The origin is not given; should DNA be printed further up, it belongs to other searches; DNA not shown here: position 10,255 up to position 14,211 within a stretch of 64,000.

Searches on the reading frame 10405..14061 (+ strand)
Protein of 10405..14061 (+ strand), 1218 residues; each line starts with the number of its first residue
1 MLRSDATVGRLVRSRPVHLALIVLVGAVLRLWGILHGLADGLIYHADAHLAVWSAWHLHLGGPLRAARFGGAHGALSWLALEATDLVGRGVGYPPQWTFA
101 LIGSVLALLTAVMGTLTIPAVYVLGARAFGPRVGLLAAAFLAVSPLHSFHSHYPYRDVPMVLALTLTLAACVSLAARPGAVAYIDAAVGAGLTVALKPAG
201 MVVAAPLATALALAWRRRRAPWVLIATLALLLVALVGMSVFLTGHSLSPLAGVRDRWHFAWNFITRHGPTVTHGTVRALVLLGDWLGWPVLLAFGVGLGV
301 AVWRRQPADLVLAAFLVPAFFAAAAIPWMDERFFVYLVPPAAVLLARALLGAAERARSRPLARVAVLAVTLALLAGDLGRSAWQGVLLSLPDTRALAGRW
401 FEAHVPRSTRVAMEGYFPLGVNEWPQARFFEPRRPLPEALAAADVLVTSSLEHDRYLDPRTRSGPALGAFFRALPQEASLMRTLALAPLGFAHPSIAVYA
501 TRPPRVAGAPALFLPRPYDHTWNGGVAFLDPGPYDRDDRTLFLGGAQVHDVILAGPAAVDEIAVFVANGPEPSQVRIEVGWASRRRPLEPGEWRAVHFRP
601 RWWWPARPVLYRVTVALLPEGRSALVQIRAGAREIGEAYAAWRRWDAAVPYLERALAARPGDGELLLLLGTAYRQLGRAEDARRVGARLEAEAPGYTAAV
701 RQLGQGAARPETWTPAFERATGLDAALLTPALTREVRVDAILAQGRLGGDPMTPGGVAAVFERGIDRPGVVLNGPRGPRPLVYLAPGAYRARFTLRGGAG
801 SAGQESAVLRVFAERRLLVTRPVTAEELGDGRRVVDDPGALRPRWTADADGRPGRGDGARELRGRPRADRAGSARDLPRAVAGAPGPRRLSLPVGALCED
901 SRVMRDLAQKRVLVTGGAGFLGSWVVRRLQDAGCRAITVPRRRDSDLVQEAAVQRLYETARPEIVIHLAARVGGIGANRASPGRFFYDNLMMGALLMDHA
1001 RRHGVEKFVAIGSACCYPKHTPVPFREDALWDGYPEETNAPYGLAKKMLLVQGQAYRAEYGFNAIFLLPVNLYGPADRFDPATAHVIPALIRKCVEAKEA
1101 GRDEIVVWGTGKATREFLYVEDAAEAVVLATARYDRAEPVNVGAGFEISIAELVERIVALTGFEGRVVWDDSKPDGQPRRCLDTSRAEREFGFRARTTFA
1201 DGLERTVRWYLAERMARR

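Call 9: search_protein_families(library=pfam, proteins=[window:10405-14061:+])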
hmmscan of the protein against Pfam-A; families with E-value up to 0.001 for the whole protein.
window:10405-14061:+ (1218 aa): 7 families
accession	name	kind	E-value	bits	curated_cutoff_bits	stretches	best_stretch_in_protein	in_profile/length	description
PF01370.27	Epimerase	-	6.3e-58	196.5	20.9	1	912-1143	1-240/240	NAD dependent epimerase/dehydratase family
PF16363.11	GDP_Man_Dehyd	-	1.4e-28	100.8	27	1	913-1205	1-331/332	GDP-mannose 4,6 dehydratase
PF13231.12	PMT_2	-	2.6e-08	34.7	26.1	1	105-234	23-155/160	Dolichyl-phosphate-mannose-protein mannosyltransferase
PF14559.12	TPR_19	-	6.6e-08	33.2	25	1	644-703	6-64/68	Tetratricopeptide repeat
PF04321.23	RmlD_sub_bind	-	4.7e-07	29.6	27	1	911-970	2-60/287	RmlD substrate binding domain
PF13432.12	TPR_16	-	3.6e-06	27.7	32.7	1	636-696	4-64/65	Tetratricopeptide repeat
PF02719.21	Polysacc_synt_2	-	0.00013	21.7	20.2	0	946-1012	62-127/293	Polysaccharide biosynthesis protein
